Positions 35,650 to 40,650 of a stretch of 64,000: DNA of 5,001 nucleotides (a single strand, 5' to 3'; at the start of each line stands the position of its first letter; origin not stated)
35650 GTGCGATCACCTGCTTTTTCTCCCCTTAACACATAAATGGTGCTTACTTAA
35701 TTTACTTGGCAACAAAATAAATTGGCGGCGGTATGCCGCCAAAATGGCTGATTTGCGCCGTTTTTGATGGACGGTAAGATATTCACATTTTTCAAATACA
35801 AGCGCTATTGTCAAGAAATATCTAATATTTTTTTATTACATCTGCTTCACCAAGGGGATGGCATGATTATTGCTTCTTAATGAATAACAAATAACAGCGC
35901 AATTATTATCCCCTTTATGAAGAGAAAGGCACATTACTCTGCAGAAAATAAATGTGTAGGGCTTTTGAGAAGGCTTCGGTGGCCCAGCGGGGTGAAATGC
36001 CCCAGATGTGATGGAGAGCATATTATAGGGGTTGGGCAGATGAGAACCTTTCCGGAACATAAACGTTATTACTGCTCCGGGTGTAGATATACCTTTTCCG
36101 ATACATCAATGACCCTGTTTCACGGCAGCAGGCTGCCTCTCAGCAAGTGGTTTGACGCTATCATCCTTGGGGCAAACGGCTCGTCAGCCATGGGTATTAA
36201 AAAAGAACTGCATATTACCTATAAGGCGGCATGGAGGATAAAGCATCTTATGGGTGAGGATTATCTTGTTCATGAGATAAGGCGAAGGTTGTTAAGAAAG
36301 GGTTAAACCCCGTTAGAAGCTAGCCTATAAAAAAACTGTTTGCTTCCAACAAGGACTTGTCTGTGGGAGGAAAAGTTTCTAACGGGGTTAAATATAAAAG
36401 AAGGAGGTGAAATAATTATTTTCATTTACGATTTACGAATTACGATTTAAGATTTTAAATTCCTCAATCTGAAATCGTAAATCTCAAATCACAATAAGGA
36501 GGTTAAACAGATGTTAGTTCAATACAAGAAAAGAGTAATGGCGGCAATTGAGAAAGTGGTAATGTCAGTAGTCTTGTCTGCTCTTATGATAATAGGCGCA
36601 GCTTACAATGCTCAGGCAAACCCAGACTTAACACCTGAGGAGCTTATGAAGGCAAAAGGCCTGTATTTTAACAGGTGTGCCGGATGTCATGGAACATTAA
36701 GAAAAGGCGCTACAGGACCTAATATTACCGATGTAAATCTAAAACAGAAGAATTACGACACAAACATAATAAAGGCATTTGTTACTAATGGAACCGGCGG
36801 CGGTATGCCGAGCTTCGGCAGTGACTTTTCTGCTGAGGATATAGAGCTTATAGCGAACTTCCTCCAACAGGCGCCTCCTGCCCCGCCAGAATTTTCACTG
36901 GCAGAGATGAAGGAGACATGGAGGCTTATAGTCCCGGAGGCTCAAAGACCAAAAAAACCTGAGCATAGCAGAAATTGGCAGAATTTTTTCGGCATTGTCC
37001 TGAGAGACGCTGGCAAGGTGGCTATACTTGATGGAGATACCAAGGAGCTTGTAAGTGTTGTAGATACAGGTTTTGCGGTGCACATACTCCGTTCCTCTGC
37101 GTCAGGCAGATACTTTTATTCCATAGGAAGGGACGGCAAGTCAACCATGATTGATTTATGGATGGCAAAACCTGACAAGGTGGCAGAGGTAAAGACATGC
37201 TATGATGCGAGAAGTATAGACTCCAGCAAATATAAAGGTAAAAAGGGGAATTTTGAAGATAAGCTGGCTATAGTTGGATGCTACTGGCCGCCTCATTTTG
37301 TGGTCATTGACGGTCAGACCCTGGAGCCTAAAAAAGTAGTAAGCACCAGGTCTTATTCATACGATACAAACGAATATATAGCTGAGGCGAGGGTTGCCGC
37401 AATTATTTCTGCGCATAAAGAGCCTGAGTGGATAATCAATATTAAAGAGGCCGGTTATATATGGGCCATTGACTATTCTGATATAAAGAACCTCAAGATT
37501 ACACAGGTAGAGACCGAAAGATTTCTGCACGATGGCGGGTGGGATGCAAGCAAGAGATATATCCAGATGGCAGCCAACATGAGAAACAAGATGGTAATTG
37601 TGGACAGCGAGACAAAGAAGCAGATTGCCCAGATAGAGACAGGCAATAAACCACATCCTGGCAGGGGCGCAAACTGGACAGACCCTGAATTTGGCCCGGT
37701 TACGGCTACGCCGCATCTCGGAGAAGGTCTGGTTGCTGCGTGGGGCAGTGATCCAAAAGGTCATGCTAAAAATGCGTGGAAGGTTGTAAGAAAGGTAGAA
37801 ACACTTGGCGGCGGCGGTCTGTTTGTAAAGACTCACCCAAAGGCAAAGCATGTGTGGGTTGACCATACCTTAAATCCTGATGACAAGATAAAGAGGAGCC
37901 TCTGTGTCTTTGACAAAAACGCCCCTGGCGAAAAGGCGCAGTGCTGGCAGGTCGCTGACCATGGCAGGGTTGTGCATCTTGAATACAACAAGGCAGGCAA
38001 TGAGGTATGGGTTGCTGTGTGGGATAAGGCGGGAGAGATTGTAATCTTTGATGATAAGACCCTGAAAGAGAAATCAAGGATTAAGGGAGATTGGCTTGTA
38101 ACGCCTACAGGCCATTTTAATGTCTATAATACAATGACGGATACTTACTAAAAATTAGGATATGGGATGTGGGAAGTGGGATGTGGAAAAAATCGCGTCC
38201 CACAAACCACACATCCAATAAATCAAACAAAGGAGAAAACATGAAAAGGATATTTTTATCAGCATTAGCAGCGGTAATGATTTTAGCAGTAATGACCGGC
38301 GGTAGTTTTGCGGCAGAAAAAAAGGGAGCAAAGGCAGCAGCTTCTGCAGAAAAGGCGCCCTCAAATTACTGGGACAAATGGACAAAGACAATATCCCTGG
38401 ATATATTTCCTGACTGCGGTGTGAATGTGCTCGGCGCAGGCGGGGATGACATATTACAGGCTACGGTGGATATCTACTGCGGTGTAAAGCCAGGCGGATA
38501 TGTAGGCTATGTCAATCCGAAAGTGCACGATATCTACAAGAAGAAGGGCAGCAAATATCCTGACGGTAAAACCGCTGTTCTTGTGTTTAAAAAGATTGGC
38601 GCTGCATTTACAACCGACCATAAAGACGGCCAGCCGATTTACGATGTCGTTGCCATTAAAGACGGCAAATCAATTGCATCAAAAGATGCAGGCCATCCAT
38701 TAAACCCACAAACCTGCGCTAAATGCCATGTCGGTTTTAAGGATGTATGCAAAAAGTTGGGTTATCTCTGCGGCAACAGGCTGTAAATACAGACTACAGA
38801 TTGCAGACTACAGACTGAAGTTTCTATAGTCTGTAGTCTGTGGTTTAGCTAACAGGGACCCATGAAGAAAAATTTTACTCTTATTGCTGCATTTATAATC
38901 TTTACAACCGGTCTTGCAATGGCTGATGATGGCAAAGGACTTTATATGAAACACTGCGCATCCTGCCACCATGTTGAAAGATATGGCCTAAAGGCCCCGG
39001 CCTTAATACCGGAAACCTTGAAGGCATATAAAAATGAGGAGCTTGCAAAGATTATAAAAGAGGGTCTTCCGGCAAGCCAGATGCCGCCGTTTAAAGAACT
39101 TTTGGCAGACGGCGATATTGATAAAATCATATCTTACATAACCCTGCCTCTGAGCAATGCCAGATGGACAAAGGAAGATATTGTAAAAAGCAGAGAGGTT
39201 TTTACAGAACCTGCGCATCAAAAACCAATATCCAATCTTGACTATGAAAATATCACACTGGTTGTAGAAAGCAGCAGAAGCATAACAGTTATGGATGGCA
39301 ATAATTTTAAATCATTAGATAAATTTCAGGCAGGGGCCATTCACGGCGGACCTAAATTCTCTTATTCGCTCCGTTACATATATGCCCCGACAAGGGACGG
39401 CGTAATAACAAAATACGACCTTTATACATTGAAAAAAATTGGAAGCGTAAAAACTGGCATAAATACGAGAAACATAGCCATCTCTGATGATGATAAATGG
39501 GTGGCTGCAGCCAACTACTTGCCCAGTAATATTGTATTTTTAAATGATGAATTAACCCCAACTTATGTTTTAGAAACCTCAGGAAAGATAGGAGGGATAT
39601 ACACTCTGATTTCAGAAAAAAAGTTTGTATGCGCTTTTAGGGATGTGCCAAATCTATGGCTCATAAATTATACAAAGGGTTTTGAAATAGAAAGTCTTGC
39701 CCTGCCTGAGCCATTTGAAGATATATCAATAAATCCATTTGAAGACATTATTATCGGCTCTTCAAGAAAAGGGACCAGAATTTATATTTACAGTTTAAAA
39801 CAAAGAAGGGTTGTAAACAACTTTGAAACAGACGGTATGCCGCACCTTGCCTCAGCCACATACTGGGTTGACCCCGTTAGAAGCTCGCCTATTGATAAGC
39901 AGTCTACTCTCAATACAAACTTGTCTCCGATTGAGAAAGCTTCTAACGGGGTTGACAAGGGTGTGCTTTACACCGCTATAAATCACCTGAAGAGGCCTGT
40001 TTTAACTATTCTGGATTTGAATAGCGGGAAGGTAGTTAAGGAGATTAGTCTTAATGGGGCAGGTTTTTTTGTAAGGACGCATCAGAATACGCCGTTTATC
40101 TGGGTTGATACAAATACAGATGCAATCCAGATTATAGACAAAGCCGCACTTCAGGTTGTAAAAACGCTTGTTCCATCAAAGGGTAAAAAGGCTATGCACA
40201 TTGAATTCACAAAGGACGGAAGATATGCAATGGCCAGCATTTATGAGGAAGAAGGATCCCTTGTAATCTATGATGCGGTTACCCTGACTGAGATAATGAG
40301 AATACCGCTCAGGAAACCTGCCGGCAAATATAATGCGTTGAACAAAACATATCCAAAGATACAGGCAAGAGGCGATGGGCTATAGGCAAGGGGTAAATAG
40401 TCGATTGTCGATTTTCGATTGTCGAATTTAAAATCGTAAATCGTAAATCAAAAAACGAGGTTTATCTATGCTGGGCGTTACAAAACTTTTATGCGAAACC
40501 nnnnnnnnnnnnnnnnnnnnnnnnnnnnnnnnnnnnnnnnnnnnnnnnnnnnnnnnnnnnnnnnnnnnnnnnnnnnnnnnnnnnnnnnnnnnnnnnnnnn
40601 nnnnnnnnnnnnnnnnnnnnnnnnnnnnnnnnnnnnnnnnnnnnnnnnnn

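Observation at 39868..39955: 80-nt MITE with 14-bp TIRs and TTRA target duplication inserted in frame in the heme d1 gene nirN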

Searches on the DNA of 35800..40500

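Call 30: search_rna_families(source=window, start=35800, end=40500, threshold=evalue, max_evalue=10)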
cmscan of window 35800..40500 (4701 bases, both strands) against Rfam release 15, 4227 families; matches with E-value up to 10: 7.
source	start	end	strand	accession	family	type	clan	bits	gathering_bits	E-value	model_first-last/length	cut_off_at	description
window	39866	39957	+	RF03722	MIR4378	Gene; miRNA;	-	25.1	90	0.24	1-91/91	no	MIR4378 microRNA precursor family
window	36303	36392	-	RF00693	mir-147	Gene; miRNA;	-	22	57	0.38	1-78/78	no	mir-147 microRNA precursor family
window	35807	35902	-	RF01392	isrI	Gene; sRNA;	-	20.7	45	3.5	1-98/98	no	isrI Hfq binding RNA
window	36424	36489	-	RF03616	MIR1888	Gene; miRNA;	-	20.5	72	2.3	19-84/101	no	MIR1888 microRNA precursor family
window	38791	38846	+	RF00971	mir-578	Gene; miRNA;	-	20.4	98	4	1-84/84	no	mir-578 microRNA precursor family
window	38921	38963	+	RF01164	SNORD107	Gene; snRNA; snoRNA; CD-box;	-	19.9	50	4.1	1-74/74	no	Small nucleolar RNA SNORD107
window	39194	39308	+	RF02453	ncr952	Gene; sRNA;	-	19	100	0.55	1-143/143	no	Bacillus sRNA ncr952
